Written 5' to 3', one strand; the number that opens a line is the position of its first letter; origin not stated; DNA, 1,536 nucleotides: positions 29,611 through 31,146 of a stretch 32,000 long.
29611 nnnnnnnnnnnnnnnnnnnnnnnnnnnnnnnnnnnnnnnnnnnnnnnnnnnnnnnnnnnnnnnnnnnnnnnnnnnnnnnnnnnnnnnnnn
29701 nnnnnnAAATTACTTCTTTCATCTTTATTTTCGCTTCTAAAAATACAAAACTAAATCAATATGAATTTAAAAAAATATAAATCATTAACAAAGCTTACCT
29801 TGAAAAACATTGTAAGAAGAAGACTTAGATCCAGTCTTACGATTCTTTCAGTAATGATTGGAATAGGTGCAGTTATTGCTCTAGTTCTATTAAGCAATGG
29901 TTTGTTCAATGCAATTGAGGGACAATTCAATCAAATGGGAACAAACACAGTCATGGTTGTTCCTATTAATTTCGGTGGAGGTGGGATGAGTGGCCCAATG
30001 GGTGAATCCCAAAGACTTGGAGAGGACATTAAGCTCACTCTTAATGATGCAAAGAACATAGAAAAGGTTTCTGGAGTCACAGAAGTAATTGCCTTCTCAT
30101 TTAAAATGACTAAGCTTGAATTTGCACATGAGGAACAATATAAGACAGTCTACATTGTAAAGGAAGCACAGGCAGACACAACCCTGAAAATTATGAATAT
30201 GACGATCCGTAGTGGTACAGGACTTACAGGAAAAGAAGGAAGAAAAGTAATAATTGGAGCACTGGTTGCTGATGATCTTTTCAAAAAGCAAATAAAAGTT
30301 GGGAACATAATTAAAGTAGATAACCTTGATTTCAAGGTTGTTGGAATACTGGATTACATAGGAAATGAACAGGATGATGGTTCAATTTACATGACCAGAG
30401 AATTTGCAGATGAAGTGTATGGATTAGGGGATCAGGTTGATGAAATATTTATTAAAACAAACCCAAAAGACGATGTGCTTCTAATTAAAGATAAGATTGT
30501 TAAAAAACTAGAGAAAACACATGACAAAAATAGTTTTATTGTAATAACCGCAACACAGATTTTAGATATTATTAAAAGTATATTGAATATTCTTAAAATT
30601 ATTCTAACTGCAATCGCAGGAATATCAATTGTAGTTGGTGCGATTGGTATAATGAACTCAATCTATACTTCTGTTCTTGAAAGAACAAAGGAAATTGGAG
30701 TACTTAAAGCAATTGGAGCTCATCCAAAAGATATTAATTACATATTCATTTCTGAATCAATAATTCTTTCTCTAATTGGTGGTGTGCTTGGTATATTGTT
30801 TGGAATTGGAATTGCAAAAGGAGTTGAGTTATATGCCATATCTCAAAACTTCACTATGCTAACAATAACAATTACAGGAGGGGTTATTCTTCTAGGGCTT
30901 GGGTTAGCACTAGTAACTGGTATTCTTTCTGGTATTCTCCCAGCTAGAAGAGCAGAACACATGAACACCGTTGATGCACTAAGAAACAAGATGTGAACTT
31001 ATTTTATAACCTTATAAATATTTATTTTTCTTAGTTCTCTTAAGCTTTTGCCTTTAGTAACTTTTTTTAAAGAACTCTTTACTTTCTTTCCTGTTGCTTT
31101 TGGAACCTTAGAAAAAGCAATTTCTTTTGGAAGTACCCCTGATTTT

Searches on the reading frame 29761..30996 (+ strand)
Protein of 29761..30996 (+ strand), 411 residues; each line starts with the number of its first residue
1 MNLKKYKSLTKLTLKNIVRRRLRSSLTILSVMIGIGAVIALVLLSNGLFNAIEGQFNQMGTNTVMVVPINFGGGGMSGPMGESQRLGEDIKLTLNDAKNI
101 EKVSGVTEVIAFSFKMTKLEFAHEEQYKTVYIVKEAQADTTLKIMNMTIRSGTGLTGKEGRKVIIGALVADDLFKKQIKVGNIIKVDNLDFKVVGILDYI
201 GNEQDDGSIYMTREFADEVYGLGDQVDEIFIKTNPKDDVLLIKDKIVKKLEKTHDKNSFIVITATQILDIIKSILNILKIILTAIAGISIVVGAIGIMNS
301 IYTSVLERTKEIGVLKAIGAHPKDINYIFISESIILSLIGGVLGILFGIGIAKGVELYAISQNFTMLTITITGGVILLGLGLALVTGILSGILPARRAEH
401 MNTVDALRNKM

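Call 51: search_protein_families(library=pfam, proteins=[window:29761-30996:+], max_evalue=0.0001)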
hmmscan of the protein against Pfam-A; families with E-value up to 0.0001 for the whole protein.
window:29761-30996:+ (411 aa): 2 families
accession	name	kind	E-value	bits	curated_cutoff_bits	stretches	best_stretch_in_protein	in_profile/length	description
PF12704.14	MacB_PCD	-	8.4e-27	95.2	27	1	24-247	1-205/207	MacB-like periplasmic core domain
PF02687.27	FtsX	-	1.1e-21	77.5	25.5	1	284-402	2-119/120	FtsX-like permease C-terminal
